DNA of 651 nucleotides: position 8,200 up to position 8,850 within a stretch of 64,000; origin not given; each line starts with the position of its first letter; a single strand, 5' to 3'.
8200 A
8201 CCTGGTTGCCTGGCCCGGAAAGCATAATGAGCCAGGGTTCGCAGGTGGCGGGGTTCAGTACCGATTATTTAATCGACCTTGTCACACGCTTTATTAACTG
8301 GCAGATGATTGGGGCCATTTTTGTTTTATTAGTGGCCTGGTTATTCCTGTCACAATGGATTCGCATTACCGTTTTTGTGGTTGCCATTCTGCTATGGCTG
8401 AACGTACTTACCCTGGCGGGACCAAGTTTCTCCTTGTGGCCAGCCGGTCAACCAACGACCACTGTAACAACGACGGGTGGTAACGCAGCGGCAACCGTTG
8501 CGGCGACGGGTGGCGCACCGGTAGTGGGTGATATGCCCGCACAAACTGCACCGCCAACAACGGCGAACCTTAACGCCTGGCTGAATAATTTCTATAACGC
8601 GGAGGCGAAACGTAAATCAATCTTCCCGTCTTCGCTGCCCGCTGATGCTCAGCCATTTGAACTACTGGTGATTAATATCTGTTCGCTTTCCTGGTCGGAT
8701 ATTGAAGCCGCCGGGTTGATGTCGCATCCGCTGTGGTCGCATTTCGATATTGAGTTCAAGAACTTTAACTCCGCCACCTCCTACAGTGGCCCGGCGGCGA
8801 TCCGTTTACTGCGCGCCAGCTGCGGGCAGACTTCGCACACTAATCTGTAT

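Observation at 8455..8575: Thr/Ala/Gly-rich low-complexity linker inside bcsG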

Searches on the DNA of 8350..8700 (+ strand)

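Call 7: search_dna_similar(query=window:8350-8700:+, collection=ecoli_genomes, mode=near, rows=spread, max_rows=40)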
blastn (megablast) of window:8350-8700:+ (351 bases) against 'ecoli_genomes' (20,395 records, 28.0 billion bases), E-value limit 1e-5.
Records with a match: 5349; places in all: 5352; records where one place covers at least 80% of the query: 5343.
Genomes with a match: 5349 of 5426; with a place that covers at least 80% of the query: 5343. Places per genome that has any: lowest 1, median 1, highest 2. On chromosomes: 5352 places; on plasmids: 0.
Best place of each record, by identity: >=99% 246; 95-99% 5103.
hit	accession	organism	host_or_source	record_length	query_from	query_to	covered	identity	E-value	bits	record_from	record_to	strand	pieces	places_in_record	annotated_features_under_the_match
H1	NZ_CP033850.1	Escherichia coli strain FDAARGOS_497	Homo sapiens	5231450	1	351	100%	100.0%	0e+0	649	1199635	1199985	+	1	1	bcsG: cellulose biosynthesis protein BcsG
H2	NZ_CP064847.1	Escherichia coli strain 20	wastewater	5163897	1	351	100%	99.1%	3e-178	632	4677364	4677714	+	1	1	bcsG: cellulose biosynthesis protein BcsG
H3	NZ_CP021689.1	Escherichia coli strain AR_0058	missing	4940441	1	351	100%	98.9%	1e-176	627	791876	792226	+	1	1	bcsG: cellulose biosynthesis protein BcsG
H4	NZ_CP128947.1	Escherichia coli strain TUM2826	missing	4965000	1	351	100%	98.9%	1e-176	627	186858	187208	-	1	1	bcsG: cellulose biosynthesis protein BcsG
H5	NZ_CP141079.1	Escherichia coli strain KE54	Homo sapiens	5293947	1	351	100%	98.9%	1e-176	627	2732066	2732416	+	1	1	bcsG: cellulose biosynthesis protein BcsG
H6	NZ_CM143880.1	Escherichia coli strain E07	Homo sapiens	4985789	1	351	100%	98.9%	1e-176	627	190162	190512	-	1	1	bcsG: cellulose biosynthesis protein BcsG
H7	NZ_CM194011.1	Escherichia coli strain KSEC38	Homo sapiens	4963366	1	351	100%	98.9%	1e-176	627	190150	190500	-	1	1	bcsG: cellulose biosynthesis protein BcsG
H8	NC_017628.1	Escherichia coli IHE3034 strain IHE3034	-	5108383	1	351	100%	98.6%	7e-175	621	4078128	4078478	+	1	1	bcsG: cellulose biosynthesis protein BcsG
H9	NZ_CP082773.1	Escherichia coli O99:H6 strain CU42ET-1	Homo sapiens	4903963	1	351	100%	98.6%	7e-175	621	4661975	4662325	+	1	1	bcsG: cellulose biosynthesis protein BcsG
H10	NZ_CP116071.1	Escherichia coli strain DETEC-S589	ICU staff rectal swab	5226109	1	351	100%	98.6%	7e-175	621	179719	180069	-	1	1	bcsG: cellulose biosynthesis protein BcsG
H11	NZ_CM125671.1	Escherichia coli strain 2020N21-110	Homo sapiens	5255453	1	351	100%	98.6%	7e-175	621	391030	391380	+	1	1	bcsG: cellulose biosynthesis protein BcsG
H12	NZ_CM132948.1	Escherichia coli strain 405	Homo sapiens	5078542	1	351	100%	98.6%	7e-175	621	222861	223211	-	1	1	bcsG: cellulose biosynthesis protein BcsG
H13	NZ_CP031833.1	Escherichia coli strain 2452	Homo sapiens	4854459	1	351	100%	98.3%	3e-173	616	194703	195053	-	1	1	bcsG: cellulose biosynthesis protein BcsG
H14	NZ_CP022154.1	Escherichia coli strain ABWA45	wastewater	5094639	1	351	100%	98.3%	3e-173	616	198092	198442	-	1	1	bcsG: cellulose biosynthesis protein BcsG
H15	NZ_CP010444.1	Escherichia coli K-12 strain K-12 MG1655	not applicable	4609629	1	351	100%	98.3%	3e-173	616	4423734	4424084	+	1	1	bcsG: cellulose biosynthesis protein BcsG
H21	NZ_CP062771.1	Escherichia coli O157:H7 strain Z570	Bovine Faeces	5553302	1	351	100%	98.3%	3e-173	616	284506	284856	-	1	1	bcsG: cellulose biosynthesis protein BcsG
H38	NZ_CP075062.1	Escherichia coli strain EC_J_9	swine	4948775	1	351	100%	97.7%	7e-170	604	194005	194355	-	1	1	bcsG: cellulose biosynthesis protein BcsG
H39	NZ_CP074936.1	Escherichia coli strain 06_3288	Homo sapiens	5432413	1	351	100%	97.7%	7e-170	604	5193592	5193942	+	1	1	bcsG: cellulose biosynthesis protein BcsG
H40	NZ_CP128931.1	Escherichia coli strain TUM9757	missing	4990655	287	351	19%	98.5%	1e-22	115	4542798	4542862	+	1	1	bcsG: cellulose biosynthesis protein BcsG | PilZ domain-containing protein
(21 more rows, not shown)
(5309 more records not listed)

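Call 22: get_annotated_region(hit=H15, flank=1000)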
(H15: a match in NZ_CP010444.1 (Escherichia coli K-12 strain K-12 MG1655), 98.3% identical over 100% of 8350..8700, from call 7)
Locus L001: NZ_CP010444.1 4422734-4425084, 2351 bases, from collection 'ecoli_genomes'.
description: Escherichia coli K-12 strain K-12 MG1655 chromosome, complete genome
organism: Escherichia coli K-12 strain K-12 MG1655 (NCBI taxid 83333)
replicon: chromosome; assembly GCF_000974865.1
host: -; source: not applicable; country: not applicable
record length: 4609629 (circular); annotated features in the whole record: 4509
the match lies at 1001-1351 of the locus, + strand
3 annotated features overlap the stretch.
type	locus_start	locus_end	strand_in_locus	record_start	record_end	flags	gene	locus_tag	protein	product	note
CDS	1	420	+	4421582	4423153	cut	bcsE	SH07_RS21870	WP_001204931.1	cellulose biosynthesis c-di-GMP-binding protein BcsE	-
CDS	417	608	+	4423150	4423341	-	bcsF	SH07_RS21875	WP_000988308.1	cellulose biosynthesis protein BcsF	-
CDS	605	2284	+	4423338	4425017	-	bcsG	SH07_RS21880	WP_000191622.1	cellulose biosynthesis protein BcsG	-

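Call 23: get_annotated_region(hit=H8, flank=1000)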
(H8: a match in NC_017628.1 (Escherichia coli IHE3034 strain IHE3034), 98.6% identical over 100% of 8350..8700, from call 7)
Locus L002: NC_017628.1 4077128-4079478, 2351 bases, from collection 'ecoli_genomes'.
description: Escherichia coli IHE3034, complete sequence
organism: Escherichia coli IHE3034 strain IHE3034 (NCBI taxid 714962)
replicon: chromosome; assembly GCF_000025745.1
host: -; source: -; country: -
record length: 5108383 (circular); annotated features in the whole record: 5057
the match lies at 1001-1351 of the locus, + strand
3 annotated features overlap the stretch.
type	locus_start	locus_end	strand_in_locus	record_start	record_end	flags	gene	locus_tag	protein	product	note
CDS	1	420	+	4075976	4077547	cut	bcsE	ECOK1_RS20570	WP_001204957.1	cellulose biosynthesis c-di-GMP-binding protein BcsE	-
CDS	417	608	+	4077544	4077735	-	bcsF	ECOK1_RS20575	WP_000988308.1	cellulose biosynthesis protein BcsF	-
CDS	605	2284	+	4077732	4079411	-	bcsG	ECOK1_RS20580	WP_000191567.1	cellulose biosynthesis protein BcsG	-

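Call 24: get_annotated_region(hit=H21, flank=1000)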
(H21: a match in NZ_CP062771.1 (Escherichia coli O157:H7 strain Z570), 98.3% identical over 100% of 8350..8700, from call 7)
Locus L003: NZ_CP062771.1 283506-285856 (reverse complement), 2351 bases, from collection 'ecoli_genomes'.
description: Escherichia coli O157:H7 strain Z570 chromosome, complete genome
organism: Escherichia coli O157:H7 strain Z570 (NCBI taxid 83334)
replicon: chromosome; assembly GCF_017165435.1
host: -; source: Bovine Faeces; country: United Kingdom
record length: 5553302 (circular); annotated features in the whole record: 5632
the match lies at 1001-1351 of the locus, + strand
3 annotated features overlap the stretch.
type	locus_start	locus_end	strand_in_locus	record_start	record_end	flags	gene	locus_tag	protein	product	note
CDS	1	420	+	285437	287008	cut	bcsE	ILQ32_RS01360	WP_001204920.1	cellulose biosynthesis c-di-GMP-binding protein BcsE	-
CDS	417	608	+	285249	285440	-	bcsF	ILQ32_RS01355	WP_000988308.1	cellulose biosynthesis protein BcsF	-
CDS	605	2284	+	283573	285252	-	bcsG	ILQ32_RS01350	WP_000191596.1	cellulose biosynthesis protein BcsG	-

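Call 25: get_annotated_region(hit=H39, flank=1000)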
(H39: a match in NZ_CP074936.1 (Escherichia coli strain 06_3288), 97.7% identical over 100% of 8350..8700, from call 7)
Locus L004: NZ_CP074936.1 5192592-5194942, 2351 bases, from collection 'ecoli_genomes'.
description: Escherichia coli strain 06_3288 chromosome, complete genome
organism: Escherichia coli strain 06_3288 (NCBI taxid 562)
replicon: chromosome; assembly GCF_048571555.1
host: Homo sapiens; source: missing; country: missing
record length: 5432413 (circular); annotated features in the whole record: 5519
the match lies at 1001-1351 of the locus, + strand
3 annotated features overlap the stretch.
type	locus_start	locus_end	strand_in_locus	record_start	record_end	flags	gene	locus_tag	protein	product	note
CDS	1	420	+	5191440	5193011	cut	bcsE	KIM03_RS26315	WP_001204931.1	cellulose biosynthesis c-di-GMP-binding protein BcsE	-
CDS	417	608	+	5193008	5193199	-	bcsF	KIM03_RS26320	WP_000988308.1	cellulose biosynthesis protein BcsF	-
CDS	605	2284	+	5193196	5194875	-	bcsG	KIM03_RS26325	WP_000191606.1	cellulose biosynthesis protein BcsG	-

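Call 26: get_annotated_region(hit=H38, flank=1000)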
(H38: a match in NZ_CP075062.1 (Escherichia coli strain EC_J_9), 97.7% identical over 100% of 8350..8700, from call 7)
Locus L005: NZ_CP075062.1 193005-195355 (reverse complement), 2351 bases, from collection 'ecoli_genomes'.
description: Escherichia coli strain EC_J_9 chromosome, complete genome
organism: Escherichia coli strain EC_J_9 (NCBI taxid 562)
replicon: chromosome; assembly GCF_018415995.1
host: swine; source: intestine; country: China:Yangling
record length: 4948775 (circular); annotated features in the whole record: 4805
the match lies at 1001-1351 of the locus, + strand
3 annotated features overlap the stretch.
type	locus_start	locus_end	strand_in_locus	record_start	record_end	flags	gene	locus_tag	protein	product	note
CDS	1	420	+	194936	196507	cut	bcsE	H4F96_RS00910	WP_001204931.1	cellulose biosynthesis c-di-GMP-binding protein BcsE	-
CDS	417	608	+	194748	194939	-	bcsF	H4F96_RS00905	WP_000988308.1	cellulose biosynthesis protein BcsF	-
CDS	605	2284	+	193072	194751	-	bcsG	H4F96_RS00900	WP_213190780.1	cellulose biosynthesis protein BcsG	-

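Call 27: get_annotated_region(hit=H40, flank=3000)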
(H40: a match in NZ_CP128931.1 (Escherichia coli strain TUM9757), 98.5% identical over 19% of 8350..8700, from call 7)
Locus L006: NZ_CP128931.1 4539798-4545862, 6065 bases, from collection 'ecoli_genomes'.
description: Escherichia coli strain TUM9757 chromosome, complete genome
organism: Escherichia coli strain TUM9757 (NCBI taxid 562)
replicon: chromosome; assembly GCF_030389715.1
host: missing; source: missing; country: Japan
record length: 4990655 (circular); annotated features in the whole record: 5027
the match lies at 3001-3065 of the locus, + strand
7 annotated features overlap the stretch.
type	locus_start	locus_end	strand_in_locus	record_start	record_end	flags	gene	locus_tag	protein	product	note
CDS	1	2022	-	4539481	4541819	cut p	bcsB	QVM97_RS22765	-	cellulose biosynthesis cyclic di-GMP-binding regulatory protein BcsB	frameshifted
CDS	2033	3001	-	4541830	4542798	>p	-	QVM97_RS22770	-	PilZ domain-containing protein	incomplete; partial in the middle of a contig; missing N-terminus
CDS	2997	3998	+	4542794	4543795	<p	bcsG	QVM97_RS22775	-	cellulose biosynthesis protein BcsG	incomplete; partial in the middle of a contig; missing N-terminus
CDS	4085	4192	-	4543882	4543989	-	-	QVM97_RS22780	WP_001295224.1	type I toxin-antitoxin system toxin Ldr family protein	-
CDS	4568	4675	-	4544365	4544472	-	-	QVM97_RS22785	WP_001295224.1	type I toxin-antitoxin system toxin Ldr family protein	-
CDS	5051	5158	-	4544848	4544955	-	-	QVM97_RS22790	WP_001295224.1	type I toxin-antitoxin system toxin Ldr family protein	-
CDS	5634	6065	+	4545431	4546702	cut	yhjV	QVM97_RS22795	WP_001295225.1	aromatic amino acid transport family protein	-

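Call 29: search_dna_similar(query=window:8449-8571:+, collection=ecoli_genomes, mode=near, rows=spread, max_rows=60)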
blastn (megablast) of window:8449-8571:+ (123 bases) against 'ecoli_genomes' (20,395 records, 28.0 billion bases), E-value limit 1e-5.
Records with a match: 5346; places in all: 5347; records where one place covers at least 80% of the query: 5340.
Genomes with a match: 5346 of 5426; with a place that covers at least 80% of the query: 5340. Places per genome that has any: lowest 1, median 1, highest 2. On chromosomes: 5347 places; on plasmids: 0.
Best place of each record, by identity: >=99% 3449; 95-99% 1897.
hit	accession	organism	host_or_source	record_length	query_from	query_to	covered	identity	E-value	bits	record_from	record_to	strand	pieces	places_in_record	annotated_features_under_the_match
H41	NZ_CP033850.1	Escherichia coli strain FDAARGOS_497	Homo sapiens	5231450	1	123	100%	100.0%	5e-57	228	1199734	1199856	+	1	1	bcsG: cellulose biosynthesis protein BcsG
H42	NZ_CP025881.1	Escherichia coli strain 503440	Homo sapiens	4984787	1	123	100%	99.2%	2e-55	222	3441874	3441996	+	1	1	bcsG: cellulose biosynthesis protein BcsG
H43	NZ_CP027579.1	Escherichia coli strain 2013C-4282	Homo sapiens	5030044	1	123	100%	99.2%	2e-55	222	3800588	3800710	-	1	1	bcsG: cellulose biosynthesis protein BcsG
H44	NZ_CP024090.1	Escherichia coli strain WG5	missing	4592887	1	123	100%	99.2%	2e-55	222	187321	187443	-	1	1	bcsG: cellulose biosynthesis protein BcsG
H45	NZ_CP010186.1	Escherichia coli strain M6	mouse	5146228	1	123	100%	99.2%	2e-55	222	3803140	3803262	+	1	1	bcsG: cellulose biosynthesis protein BcsG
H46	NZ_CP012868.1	Escherichia coli str. K-12 substr. MG1655 strain K-12 ...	missing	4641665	1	123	100%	99.2%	2e-55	222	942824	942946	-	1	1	bcsG: cellulose biosynthesis protein BcsG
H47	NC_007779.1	Escherichia coli str. K-12 substr. W3110 strain K-12 ...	-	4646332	1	123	100%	99.2%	2e-55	222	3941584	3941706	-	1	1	bcsG: cellulose biosynthesis protein BcsG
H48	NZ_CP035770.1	Escherichia coli O145 strain RM8988-C1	Cattle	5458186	1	123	100%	99.2%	2e-55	222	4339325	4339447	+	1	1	bcsG: cellulose biosynthesis protein BcsG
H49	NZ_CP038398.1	Escherichia coli O157:H7 strain DEC4E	Homo sapiens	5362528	1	123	100%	99.2%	2e-55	222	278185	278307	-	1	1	bcsG: cellulose biosynthesis protein BcsG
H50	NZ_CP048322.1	Escherichia coli strain 64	environment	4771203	1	123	100%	99.2%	2e-55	222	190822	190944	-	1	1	bcsG: cellulose biosynthesis protein BcsG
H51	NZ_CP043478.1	Escherichia coli strain ST130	Yak feces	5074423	1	123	100%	99.2%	2e-55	222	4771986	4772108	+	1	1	bcsG: cellulose biosynthesis protein BcsG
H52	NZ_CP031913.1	Escherichia coli O157:H7 strain FWSEC0004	Homo sapiens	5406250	1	123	100%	99.2%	2e-55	222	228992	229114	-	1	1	bcsG: cellulose biosynthesis protein BcsG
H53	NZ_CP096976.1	Escherichia coli strain 17-07187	Homo sapiens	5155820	1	123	100%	99.2%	2e-55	222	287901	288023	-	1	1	bcsG: cellulose biosynthesis protein BcsG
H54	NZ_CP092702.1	Escherichia coli strain S-P-C-029.01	Homo sapiens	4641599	1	123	100%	99.2%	2e-55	222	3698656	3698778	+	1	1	bcsG: cellulose biosynthesis protein BcsG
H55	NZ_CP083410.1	Escherichia coli strain RP437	not applicable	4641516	1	123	100%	99.2%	2e-55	222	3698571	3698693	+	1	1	bcsG: cellulose biosynthesis protein BcsG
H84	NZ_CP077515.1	Escherichia coli O111:H8 strain 7-27 20A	bovine feces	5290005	1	123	100%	98.4%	1e-53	217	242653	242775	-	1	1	bcsG: cellulose biosynthesis protein BcsG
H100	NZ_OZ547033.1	Escherichia coli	Homo sapiens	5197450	56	123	55%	95.6%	2e-21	110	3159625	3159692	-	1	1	bcsG: cellulose biosynthesis protein BcsG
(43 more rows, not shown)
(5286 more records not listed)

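Call 30: get_annotated_region(hit=H100, flank=1200)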
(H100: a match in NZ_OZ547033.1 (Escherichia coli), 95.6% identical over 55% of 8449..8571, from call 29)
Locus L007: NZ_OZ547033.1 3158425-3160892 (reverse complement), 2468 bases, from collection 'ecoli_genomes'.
description: Escherichia coli isolate AF5 chromosome 1, complete sequence
organism: Escherichia coli (NCBI taxid 562)
replicon: chromosome; assembly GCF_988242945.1
host: Homo sapiens; source: blood culture; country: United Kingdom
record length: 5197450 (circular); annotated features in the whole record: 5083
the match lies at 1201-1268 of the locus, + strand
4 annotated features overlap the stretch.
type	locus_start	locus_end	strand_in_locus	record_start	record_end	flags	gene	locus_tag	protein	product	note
CDS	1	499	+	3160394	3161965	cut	bcsE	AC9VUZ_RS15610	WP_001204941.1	cellulose biosynthesis c-di-GMP-binding protein BcsE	-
CDS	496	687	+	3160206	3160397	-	bcsF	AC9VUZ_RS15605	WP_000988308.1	cellulose biosynthesis protein BcsF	-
CDS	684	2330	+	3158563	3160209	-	bcsG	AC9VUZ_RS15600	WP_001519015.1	cellulose biosynthesis protein BcsG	-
CDS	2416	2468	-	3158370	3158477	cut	ldrD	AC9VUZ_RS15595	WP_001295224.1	type I toxin-antitoxin system toxin Ldr family protein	-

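Call 42: search_dna_similar(query=window:8455-8532:+, collection=ecoli_genomes, mode=near, rows=spread, max_rows=60)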
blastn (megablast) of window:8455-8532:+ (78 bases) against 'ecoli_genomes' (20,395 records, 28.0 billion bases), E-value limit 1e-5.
Records with a match: 5341; places in all: 5342; records where one place covers at least 80% of the query: 5340.
Genomes with a match: 5341 of 5426; with a place that covers at least 80% of the query: 5340. Places per genome that has any: lowest 1, median 1, highest 2. On chromosomes: 5342 places; on plasmids: 0.
Best place of each record, by identity: >=99% 3961; 95-99% 1380.
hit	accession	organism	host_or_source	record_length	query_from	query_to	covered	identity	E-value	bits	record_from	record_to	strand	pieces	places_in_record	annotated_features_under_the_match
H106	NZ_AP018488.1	Escherichia coli O157:H7 strain PV15-279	Homo sapiens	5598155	1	78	100%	100.0%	3e-32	145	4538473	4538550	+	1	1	bcsG: cellulose biosynthesis protein BcsG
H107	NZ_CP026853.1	Escherichia coli strain MS7163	Homo sapiens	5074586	1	78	100%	100.0%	3e-32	145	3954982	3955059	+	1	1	bcsG: cellulose biosynthesis protein BcsG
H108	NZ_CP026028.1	Escherichia coli strain CIT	Essential oils isolation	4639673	1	78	100%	100.0%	3e-32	145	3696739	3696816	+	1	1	bcsG: cellulose biosynthesis protein BcsG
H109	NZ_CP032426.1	Escherichia coli strain SCEC020001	Homo sapiens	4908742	1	78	100%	100.0%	3e-32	145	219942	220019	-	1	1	bcsG: cellulose biosynthesis protein BcsG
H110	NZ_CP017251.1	Escherichia coli strain NADC 5570/86-24/6564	not applicable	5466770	1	78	100%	100.0%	3e-32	145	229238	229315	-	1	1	bcsG: cellulose biosynthesis protein BcsG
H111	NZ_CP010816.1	Escherichia coli strain BL21 (TaKaRa)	NA(common laboratory strain)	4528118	1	78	100%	100.0%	3e-32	145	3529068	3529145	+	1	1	bcsG: cellulose biosynthesis protein BcsG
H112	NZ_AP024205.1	Escherichia coli strain TA8571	-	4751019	1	78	100%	100.0%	3e-32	145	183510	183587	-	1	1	bcsG: cellulose biosynthesis protein BcsG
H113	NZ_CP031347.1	Escherichia coli O145 strain RM9873-C1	cattle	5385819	1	78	100%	100.0%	3e-32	145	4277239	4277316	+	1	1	bcsG: cellulose biosynthesis protein BcsG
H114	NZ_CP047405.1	Escherichia coli strain MS6193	Homo sapiens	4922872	1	78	100%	100.0%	3e-32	145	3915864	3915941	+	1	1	bcsG: cellulose biosynthesis protein BcsG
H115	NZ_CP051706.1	Escherichia coli strain SCU-124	Homo sapiens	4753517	1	78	100%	100.0%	3e-32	145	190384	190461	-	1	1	bcsG: cellulose biosynthesis protein BcsG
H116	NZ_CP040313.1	Escherichia coli strain M7638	missing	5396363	1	78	100%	100.0%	3e-32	145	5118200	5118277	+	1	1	bcsG: cellulose biosynthesis protein BcsG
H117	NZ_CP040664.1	Escherichia coli strain KR2009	chicken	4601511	1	78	100%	100.0%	3e-32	145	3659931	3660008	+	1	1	bcsG: cellulose biosynthesis protein BcsG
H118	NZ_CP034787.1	Escherichia coli strain ECCNB20-2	chicken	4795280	1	78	100%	100.0%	3e-32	145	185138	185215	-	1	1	bcsG: cellulose biosynthesis protein BcsG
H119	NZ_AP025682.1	Escherichia coli strain Rb-50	Homo sapiens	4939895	1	78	100%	100.0%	3e-32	145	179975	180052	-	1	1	bcsG: cellulose biosynthesis protein BcsG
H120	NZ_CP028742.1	Escherichia coli strain A33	Perameles nasuta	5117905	1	78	100%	100.0%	3e-32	145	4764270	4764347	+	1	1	bcsG: cellulose biosynthesis protein BcsG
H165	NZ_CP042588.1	Escherichia coli strain PK6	Sus scrofa domesticus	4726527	36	78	55%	100.0%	8e-13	81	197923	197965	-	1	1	bcsG: cellulose biosynthesis protein BcsG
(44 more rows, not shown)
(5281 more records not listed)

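Call 43: get_annotated_region(hit=H165, flank=1500)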
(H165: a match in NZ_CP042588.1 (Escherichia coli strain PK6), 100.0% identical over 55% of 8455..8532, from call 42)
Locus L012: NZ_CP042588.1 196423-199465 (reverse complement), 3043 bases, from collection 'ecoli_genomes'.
description: Escherichia coli strain PK6 chromosome, complete genome
organism: Escherichia coli strain PK6 (NCBI taxid 562)
replicon: chromosome; assembly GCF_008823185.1
host: Sus scrofa domesticus; source: Healthy pig from farm; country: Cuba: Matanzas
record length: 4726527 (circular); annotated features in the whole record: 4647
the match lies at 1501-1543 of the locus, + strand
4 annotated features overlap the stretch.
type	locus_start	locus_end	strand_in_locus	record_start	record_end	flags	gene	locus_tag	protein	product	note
CDS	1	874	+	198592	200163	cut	bcsE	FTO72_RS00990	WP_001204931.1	cellulose biosynthesis c-di-GMP-binding protein BcsE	-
CDS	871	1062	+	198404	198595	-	bcsF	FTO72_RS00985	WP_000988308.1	cellulose biosynthesis protein BcsF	-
CDS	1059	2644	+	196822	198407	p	bcsG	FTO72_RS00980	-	cellulose biosynthesis protein BcsG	frameshifted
CDS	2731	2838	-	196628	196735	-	ldrD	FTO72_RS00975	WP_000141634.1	type I toxin-antitoxin system toxic polypeptide LdrD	-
